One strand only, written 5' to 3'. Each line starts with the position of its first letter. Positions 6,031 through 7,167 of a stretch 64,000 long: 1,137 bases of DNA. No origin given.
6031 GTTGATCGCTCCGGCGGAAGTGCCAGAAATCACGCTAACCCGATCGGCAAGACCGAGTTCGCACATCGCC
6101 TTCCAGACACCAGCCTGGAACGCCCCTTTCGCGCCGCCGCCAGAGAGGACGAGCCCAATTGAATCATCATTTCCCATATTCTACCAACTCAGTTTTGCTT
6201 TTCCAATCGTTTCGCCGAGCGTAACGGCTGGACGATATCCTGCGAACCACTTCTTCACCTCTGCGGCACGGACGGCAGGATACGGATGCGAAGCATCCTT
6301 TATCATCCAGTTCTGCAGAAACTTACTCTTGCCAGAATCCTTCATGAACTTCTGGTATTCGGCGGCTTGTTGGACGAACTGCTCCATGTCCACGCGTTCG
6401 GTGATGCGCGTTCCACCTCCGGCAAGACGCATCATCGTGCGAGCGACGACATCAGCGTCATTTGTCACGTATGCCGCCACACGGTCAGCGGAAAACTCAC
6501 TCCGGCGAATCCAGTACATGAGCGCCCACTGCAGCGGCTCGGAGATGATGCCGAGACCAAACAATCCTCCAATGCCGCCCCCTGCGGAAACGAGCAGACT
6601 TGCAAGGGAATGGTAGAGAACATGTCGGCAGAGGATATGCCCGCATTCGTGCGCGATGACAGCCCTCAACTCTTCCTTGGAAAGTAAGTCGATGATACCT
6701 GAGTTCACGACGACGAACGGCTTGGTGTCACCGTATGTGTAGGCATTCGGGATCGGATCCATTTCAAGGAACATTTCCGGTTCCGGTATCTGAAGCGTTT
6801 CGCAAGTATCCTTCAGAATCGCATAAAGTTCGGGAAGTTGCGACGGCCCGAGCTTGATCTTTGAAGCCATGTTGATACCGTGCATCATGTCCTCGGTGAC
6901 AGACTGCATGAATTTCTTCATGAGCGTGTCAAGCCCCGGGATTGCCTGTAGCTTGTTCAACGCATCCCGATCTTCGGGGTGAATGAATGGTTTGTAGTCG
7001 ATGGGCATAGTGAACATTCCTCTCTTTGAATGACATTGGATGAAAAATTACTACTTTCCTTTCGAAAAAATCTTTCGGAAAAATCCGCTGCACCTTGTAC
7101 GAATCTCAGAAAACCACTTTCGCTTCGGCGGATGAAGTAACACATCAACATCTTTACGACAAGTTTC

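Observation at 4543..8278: Effector-like tail of the operon: patatin lipase, two different zinc peptidases, a coiled-coil protein and a histone-tail-like protein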

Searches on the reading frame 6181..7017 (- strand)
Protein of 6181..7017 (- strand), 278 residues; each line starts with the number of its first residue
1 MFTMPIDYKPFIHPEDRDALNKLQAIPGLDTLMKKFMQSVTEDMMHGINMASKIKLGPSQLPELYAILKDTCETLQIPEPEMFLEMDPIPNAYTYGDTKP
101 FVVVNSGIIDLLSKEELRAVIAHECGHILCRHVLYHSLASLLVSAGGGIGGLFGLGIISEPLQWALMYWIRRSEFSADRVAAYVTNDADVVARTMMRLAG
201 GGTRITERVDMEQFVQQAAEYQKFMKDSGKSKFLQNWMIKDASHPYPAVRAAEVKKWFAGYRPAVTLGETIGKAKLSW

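Call 6: search_protein_families(library=pfam, proteins=[window:6181-7017:-], max_evalue=0.01)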
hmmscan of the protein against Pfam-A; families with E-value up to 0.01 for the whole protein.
window:6181-7017:- (278 aa): 2 families
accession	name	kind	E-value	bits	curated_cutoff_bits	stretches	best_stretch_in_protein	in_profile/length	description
PF01435.24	Peptidase_M48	-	1.1e-23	84.5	20.3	1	61-257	4-185/186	Peptidase family M48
PF05569.17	Peptidase_M56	-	0.006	16.2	31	1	55-136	131-212/296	BlaR1 peptidase M56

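Call 7: search_protein_families(library=padloc, proteins=[window:6181-7017:-], max_evalue=0.01)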
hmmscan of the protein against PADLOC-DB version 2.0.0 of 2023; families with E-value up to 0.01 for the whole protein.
window:6181-7017:- (278 aa): 0 families

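Call 57: find_homologous_proteins(query=window:6181-7008:-, max_evalue=0.00001)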
Query window:6181-7008:- (275 aa): 1475 proteins with E <= 0.00001 among 5238 candidates; the best 120 are listed.
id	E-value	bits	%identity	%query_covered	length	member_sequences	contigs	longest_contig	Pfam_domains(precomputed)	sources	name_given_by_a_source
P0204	1.6e-174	597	95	100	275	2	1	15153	PF01435.25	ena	-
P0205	5.0e-171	585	93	100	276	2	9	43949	PF01435.25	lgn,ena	-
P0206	1.8e-170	583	93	100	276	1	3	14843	PF01435.25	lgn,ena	-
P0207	9.2e-170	581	93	100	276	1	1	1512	PF01435.25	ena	-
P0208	2.4e-169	580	93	100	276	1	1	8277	PF01435.25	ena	-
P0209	2.4e-168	576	92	100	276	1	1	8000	PF01435.25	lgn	-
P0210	4.3e-168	576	91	100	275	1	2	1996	PF01435.25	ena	-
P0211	4.4e-168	576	90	100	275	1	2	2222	PF01435.25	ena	-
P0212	5.8e-167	572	89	100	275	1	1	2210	PF01435.25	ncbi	-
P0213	1.5e-166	571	88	100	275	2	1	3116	PF01435.25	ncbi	-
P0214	2.1e-166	570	89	100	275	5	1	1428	PF01435.25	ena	-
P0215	1.9e-164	564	88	100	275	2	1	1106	PF01435.25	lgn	-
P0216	2.4e-162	557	87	100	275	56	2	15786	PF01435.25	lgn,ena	-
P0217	2.5e-162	557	89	100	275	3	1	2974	PF01435.25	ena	-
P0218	1.1e-160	551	84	100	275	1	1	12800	PF01435.25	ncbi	-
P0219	3.2e-160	550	87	100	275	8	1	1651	PF01435.25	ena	-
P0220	3.2e-155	533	83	100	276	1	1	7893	PF01435.25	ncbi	-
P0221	8.1e-154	529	83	100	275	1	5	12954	PF01435.25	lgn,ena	-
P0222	7.7e-153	526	82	100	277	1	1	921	PF01435.25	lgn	-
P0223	7.9e-150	516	81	100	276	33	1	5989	PF01435.25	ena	-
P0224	3.4e-148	510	79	100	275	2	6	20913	PF01435.25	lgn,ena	-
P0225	4.6e-148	510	80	100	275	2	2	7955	PF01435.25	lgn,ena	-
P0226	2.1e-146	504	80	100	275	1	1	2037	PF01435.25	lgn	-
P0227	7.5e-146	503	81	100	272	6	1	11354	PF01435.25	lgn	-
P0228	9.8e-140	483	74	100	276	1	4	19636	PF01435.25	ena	-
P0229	2.3e-137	475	84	88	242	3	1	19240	PF01435.25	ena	-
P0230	5.6e-136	470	98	77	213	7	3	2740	PF01435.25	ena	-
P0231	1.6e-129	449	71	100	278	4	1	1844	PF01435.25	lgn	-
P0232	1.0e-127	443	68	100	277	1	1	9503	PF01435.25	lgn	-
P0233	1.1e-127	443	70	100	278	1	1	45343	PF01435.25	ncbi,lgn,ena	-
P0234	6.0e-127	441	69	100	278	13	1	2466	PF01435.25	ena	-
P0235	1.1e-126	440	70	100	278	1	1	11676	PF01435.25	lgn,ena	-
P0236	3.7e-126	438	68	100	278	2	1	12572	PF01435.25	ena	-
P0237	6.3e-123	427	67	100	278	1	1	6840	PF01435.25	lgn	-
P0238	8.2e-123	427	66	100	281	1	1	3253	PF01435.25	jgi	-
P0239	1.6e-122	426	70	93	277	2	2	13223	PF01435.25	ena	-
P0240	1.7e-122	426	66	100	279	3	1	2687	PF01435.25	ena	-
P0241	1.7e-122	426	67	100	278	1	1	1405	PF01435.25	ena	-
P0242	8.4e-122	424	67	97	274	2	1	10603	PF01435.25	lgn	-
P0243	6.7e-121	421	65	100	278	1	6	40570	PF01435.25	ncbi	-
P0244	4.4e-120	418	65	100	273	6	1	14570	PF01435.25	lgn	-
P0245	1.6e-118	413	66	100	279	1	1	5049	PF01435.25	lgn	-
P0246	5.4e-116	405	63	100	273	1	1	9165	PF01435.25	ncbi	-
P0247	1.4e-113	397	61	100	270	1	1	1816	PF01435.25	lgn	-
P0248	9.6e-110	384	58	100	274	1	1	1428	PF01435.25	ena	-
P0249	1.8e-104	367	60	95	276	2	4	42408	PF01435.25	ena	-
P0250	3.3e-103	363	61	92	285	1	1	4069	PF01435.25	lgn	-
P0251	3.8e-101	356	60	93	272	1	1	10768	PF01435.25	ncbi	-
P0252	1.6e-100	354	58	100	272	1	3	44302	PF01435.25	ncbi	-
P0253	2.3e-100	354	60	93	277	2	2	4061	PF01435.25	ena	-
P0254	8.6e-100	352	60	93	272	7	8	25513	PF01435.25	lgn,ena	-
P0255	1.1e-99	351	60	95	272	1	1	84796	PF01435.25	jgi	-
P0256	1.3e-99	351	61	93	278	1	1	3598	PF01435.25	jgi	-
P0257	2.1e-99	350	61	92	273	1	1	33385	PF01435.25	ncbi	-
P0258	4.8e-99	349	60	93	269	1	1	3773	PF01435.25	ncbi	-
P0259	2.6e-98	347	58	93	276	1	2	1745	PF01435.25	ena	-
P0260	2.9e-97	343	59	94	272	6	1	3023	PF01435.25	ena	-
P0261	2.6e-96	340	57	93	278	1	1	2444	PF01435.25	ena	-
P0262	4.6e-96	339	58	93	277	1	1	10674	PF01435.25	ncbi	-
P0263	1.0e-95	338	55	95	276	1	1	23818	PF01435.25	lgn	-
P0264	3.8e-95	336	57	93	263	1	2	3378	PF01435.25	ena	-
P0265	1.4e-94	335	56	93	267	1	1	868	PF01435.25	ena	-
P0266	2.3e-94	334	58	93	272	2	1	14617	PF01435.25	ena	-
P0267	5.4e-93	329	56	94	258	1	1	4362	PF01435.25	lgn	-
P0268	4.6e-92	326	54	100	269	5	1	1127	PF01435.25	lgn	-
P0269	2.3e-91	324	55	92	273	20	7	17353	PF01435.25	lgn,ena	-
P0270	6.1e-91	323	51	100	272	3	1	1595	PF01435.25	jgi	-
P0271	9.9e-89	315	54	92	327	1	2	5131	PF01435.25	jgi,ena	jgi:Zn-dependent protease with chaperone function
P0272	4.4e-87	310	80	60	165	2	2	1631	PF01435.25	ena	-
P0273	7.3e-87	309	53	93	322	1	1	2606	PF01435.25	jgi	jgi:Zn-dependent protease with chaperone function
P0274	1.3e-86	308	87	52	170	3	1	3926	PF01435.25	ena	-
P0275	1.3e-85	305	53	92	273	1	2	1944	PF01435.25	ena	-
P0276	1.6e-85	305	53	92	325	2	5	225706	PF01435.25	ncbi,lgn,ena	-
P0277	1.4e-83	298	52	93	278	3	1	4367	PF01435.25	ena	-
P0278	5.6e-83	296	55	88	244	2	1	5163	PF01435.25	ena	-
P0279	2.8e-81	291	49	99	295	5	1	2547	PF01435.25,PF13240.12,PF13248.12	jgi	jgi:Zn-dependent protease with chaperone function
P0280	4.4e-81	290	52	94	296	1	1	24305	PF01435.25,PF13240.12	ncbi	-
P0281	5.9e-81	290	49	96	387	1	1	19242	PF01435.25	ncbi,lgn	-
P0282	2.7e-80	288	49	98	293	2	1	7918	PF01435.25,PF13240.12,PF13248.12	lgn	-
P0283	3.5e-80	287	51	93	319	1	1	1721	PF01435.25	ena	-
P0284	1.6e-79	285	53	93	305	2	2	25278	PF01435.25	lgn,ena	-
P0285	1.9e-79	285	64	71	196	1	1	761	PF01435.25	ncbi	-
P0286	1.9e-79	285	49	93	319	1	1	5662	PF01435.25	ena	-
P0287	3.5e-79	284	52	90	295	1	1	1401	PF01435.25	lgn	-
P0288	3.7e-79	284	50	93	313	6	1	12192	PF01435.25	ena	-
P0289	6.2e-79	283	51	90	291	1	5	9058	PF01435.25,PF13248.12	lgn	-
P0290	1.8e-78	282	52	90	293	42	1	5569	PF01435.25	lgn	-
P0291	3.1e-78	281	48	92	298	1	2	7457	PF01435.25,PF13240.12,PF24463.2,PF13248.12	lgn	-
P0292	3.5e-78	281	55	90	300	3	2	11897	PF01435.25,PF13248.12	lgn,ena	-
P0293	4.4e-78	280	49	94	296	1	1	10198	PF01435.25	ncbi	-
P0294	5.3e-78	280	58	77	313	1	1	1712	PF01435.25,PF18931.6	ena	-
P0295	6.2e-78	280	50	92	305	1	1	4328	PF01435.25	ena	-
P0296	6.3e-78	280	50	92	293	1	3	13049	PF01435.25,PF13240.12,PF13248.12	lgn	-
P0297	6.7e-78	280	51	91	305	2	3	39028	PF01435.25,PF13248.12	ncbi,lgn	-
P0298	7.0e-78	280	51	95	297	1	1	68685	PF01435.25,PF13240.12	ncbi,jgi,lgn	ncbi:MAG: M48 family metallopeptidase [Kiritimatiellia bacterium]|jgi:Zn-dependent protease with cha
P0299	1.3e-77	279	48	92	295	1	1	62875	PF01435.25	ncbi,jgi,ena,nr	ncbi:MAG: M48 family metallopeptidase [Defluviitaleaceae bacterium]|nr:M48 family metallopeptidase [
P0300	1.5e-77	279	48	92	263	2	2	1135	PF01435.25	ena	-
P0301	1.6e-77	279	50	92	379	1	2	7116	PF01435.25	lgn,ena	-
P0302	1.9e-77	278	50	90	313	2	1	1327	PF01435.25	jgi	-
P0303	2.7e-77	278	49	90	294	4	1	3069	PF01435.25,PF13240.12,PF24463.2,PF13248.12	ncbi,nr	ncbi:MAG: M48 family metalloprotease [Clostridia bacterium]|nr:M48 family metalloprotease [Clostridi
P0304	4.1e-77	277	49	94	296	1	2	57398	PF01435.25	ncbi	-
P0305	4.7e-77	277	50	91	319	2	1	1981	PF01435.25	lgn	-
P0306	6.7e-77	277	49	96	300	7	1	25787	PF01435.25,PF13240.12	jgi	jgi:Zn-dependent protease with chaperone function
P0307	9.3e-77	276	51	93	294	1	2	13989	PF01435.25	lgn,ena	-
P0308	1.3e-76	276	51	93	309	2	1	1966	PF01435.25,PF12773.14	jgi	-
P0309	1.6e-76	275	50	94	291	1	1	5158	PF01435.25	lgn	-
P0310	1.8e-76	275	47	94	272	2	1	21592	PF01435.25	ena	-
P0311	2.1e-76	275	52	92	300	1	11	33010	PF01435.25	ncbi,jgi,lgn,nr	ncbi:MAG: peptidase M48 [Candidatus Brocadia sp. UTAMX2]|jgi:Zn-dependent protease with chaperone fu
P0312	2.2e-76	275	50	90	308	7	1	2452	PF01435.25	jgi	jgi:Zn-dependent protease with chaperone function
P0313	2.4e-76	275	51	90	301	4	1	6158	PF01435.25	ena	-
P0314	3.1e-76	274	50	91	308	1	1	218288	PF01435.25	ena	-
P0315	4.8e-76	274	51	90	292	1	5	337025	PF01435.25,PF13240.12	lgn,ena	-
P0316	5.1e-76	274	52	89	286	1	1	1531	PF01435.25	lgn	-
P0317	5.3e-76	274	51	90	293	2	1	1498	PF01435.25,PF13240.12,PF12773.14,PF13248.12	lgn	-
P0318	5.9e-76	273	50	97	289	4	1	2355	PF01435.25,PF13240.12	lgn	-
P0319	6.0e-76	273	51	91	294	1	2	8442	PF01435.25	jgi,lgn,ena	-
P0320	8.3e-76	273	51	90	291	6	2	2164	PF01435.25,PF13240.12,PF13248.12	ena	-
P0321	9.9e-76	273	51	90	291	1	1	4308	PF01435.25,PF13240.12,PF13248.12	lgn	-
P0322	1.0e-75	273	52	90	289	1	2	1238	PF01435.25,PF13240.12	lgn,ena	-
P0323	1.4e-75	272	48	93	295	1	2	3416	PF01435.25,PF13240.12,PF12773.14,PF13248.12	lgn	-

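Call 59: find_encoding_contigs(protein=P0243, flank=10000, max_places=1)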
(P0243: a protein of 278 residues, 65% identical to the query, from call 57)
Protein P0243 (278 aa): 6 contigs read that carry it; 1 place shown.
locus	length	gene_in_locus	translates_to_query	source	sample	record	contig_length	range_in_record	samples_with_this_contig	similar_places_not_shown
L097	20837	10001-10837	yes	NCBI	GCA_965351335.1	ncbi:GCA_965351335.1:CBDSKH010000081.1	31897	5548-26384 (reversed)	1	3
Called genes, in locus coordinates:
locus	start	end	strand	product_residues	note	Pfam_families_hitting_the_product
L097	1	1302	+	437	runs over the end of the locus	PF04286:DUF445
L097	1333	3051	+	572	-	PF00350:Dynamin_N, PF01926:MMR_HSR1 (weak)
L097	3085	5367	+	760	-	-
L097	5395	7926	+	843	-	PF00350:Dynamin_N (faint)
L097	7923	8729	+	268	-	PF00350:Dynamin_N (faint), PF01926:MMR_HSR1, PF03193:RsgA_GTPase (weak)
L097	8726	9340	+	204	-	-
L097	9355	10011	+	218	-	-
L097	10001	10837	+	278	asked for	PF01435:Peptidase_M48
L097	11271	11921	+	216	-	-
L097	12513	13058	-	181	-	PF04205:FMN_bind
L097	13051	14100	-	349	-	PF03116:NQR2_RnfD_RnfE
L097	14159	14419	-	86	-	PF14903:WG_beta_rep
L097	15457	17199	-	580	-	PF01547:SBP_bac_1 (weak), PF13343:SBP_bac_6, PF13531:SBP_bac_11 (faint)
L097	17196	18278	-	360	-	PF02463:SMC_N (faint), PF00005:ABC_tran, PF13304:AAA_21 (faint), PF08402:TOBE_2 (weak)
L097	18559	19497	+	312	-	-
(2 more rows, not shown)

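Call 60: find_encoding_contigs(protein=P0255, flank=10000, max_places=1)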
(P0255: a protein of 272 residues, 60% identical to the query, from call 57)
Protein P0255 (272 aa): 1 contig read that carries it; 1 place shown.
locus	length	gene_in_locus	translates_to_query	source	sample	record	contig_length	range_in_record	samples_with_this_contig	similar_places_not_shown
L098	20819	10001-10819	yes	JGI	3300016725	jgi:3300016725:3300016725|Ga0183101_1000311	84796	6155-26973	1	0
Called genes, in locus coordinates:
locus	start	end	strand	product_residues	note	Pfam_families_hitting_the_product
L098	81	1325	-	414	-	PF13701:DDE_Tnp_1_4, PF01609:DDE_Tnp_1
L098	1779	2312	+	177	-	PF05598:DUF772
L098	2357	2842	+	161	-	PF01609:DDE_Tnp_1, PF13751:DDE_Tnp_1_6 (faint)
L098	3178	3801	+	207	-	-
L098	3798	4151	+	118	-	-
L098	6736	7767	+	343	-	-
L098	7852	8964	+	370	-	-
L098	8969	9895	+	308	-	-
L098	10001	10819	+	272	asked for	PF01435:Peptidase_M48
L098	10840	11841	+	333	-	-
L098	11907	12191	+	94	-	PF04286:DUF445 (weak)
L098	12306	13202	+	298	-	-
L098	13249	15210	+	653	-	PF05049:IIGP (faint), PF00350:Dynamin_N, PF01926:MMR_HSR1 (weak)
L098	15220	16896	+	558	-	PF00350:Dynamin_N, PF01926:MMR_HSR1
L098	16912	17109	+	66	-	-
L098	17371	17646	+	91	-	-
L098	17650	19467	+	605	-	-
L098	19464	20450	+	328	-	PF00350:Dynamin_N (weak)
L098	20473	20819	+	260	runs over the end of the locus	-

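Call 71: predict_structure(alignment_id=A3)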
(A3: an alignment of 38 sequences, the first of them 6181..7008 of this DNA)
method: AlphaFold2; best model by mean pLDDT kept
length: 275 residues; sequences in the alignment: 38
mean_pLDDT: 84.1   pTM: 0.85
mean pLDDT of the five models: 84.1, 81.9, 79.5, 79.1, 78.2
residues with pLDDT >= 90: 139; 70-90: 88; 50-70: 24; < 50: 24
segments of 3 or more residues with pLDDT < 50: 144-149, 151-154, 262-275
pLDDT, mean of each block of 10 residues (from residue 1): 88 85 86 87 93 96 97 96 88 91 92 97 94 82 52 59 83 96 96 90 90 92 75 67 90 86 44 37
secondary structure, 60 per line:
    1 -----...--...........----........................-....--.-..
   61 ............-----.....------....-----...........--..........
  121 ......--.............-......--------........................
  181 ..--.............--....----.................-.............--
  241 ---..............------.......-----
elements in order: H11-21 H26-49 E51-54 H59-72 E78-82 E89-92 E98-102 H103-108 H111-126 H129-141 H143-148 H157-182 H185-197 H200-203 H208-224 H226-238 H244-257 H264-270

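Call 75: search_protein_families(library=ncbifam, proteins=[window:6181-7008:-], max_evalue=0.001)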
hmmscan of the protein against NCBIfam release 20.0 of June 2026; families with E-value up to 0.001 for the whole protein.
window:6181-7008:- (275 aa): 9 families
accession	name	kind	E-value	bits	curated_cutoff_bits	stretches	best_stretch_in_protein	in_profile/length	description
NF002669.0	PRK02391.1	equivalog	4.4e-19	68.7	341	1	39-140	58-160/298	zinc metalloprotease HtpX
NF002826.0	PRK03001.1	equivalog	3.4e-16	59.2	369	1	50-142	59-153/285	zinc metalloprotease HtpX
NF003425.0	PRK04897.1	equivalog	1.9e-15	56.9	355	1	33-142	56-165/298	zinc metalloprotease HtpX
NF002839.0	PRK03072.1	equivalog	1.5e-13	50.5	412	1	54-141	67-156/291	zinc metalloprotease HtpX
NF002363.0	PRK01345.1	equivalog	2.2e-12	46.7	422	1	47-141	55-151/318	zinc metalloprotease HtpX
NF002322.0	PRK01265.1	equivalog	3.9e-09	36.4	275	1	48-130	72-156/325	zinc metalloprotease HtpX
NF002775.0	PRK02870.1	equivalog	2.5e-08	33.5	285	1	56-127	112-186/338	zinc metalloprotease HtpX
NF003965.0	PRK05457.1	equivalog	4.5e-08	32.8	245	1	61-125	79-145/285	protease HtpX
NF052399.1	M48_lipo_LoiP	exception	0.00013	21.6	365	1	98-130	106-138/247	metalloprotease LoiP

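Call 76: fold_search(model_id=the predicted structure, library=pdb)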
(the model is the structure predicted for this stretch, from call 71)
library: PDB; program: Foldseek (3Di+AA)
matches with E <= 10: 75; with E <= 0.001: 0
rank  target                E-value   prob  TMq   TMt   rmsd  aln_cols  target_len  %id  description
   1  4il3_B                5.8e-03  1.00  0.45  0.30  12.6       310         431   16  Crystal Structure of S. mikatae Ste24p (released 2013-02-20)
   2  2ypt_E                8.3e-03  1.00  0.40  0.27   9.1       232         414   18  Crystal structure of the human nuclear membrane zinc metalloprotease ZMPSTE24 mutant (E336A) in complex with a synthet (released 2012-12-05)
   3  3c37_A                8.7e-03  0.99  0.36  0.43  13.3       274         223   14  X-ray structure of the putative Zn-dependent peptidase Q74D82 at the resolution 1.7 A. Northeast Structural Genomics C (released 2008-02-12)
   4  6ait_E                9.2e-03  1.00  0.40  0.28   8.8       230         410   16  Crystal structure of E. coli BepA (released 2018-12-26)
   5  3c37_B                1.1e-02  0.99  0.37  0.44  13.2       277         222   14  X-ray structure of the putative Zn-dependent peptidase Q74D82 at the resolution 1.7 A. Northeast Structural Genomics C (released 2008-02-12)
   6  8exq_A                1.2e-02  1.00  0.39  0.21   9.8       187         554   15  Cryo-EM structure of S. aureus BlaR1 with C1 symmetry (released 2023-01-11)
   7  6ait_C                1.3e-02  1.00  0.37  0.26   8.9       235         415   16  Crystal structure of E. coli BepA (released 2018-12-26)
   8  2ypt_A                1.4e-02  1.00  0.40  0.27   9.1       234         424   18  Crystal structure of the human nuclear membrane zinc metalloprotease ZMPSTE24 mutant (E336A) in complex with a synthet (released 2012-12-05)
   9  6ait_A                1.6e-02  1.00  0.40  0.28   9.1       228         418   19  Crystal structure of E. coli BepA (released 2018-12-26)
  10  4il3_A                2.4e-02  0.98  0.41  0.28  14.0       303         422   17  Crystal Structure of S. mikatae Ste24p (released 2013-02-20)
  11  6ait_B                2.6e-02  0.99  0.39  0.27   9.9       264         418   16  Crystal structure of E. coli BepA (released 2018-12-26)
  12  8exp_A                5.6e-02  0.99  0.39  0.22   9.7       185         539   16  Cryo-EM structure of S. aureus BlaR1 with C2 symmetry (released 2023-01-11)
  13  6ait_D                6.5e-02  0.93  0.35  0.24   9.3       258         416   14  Crystal structure of E. coli BepA (released 2018-12-26)
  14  8exr_A                6.8e-02  0.99  0.38  0.43   9.6       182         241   17  Cryo-EM structure of S. aureus BlaR1 TM and zinc metalloprotease domain (released 2023-01-11)
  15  3cqb_B                7.1e-02  1.00  0.26  0.65   2.3        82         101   23  Crystal structure of heat shock protein HtpX domain from Vibrio parahaemolyticus RIMD 2210633 (released 2008-05-27)
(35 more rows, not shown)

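Call 81: find_related_loci(query=A3, collection=viral_contigs, flank=10000)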
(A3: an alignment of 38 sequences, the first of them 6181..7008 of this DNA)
Query A3 (275 aa) in viral_contigs; peptide patterns used: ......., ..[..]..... (x = any residue, [..] = any of these).
51 stretches matched a pattern, but none encodes a relative of the query by tblastn (E <= 1e-3).
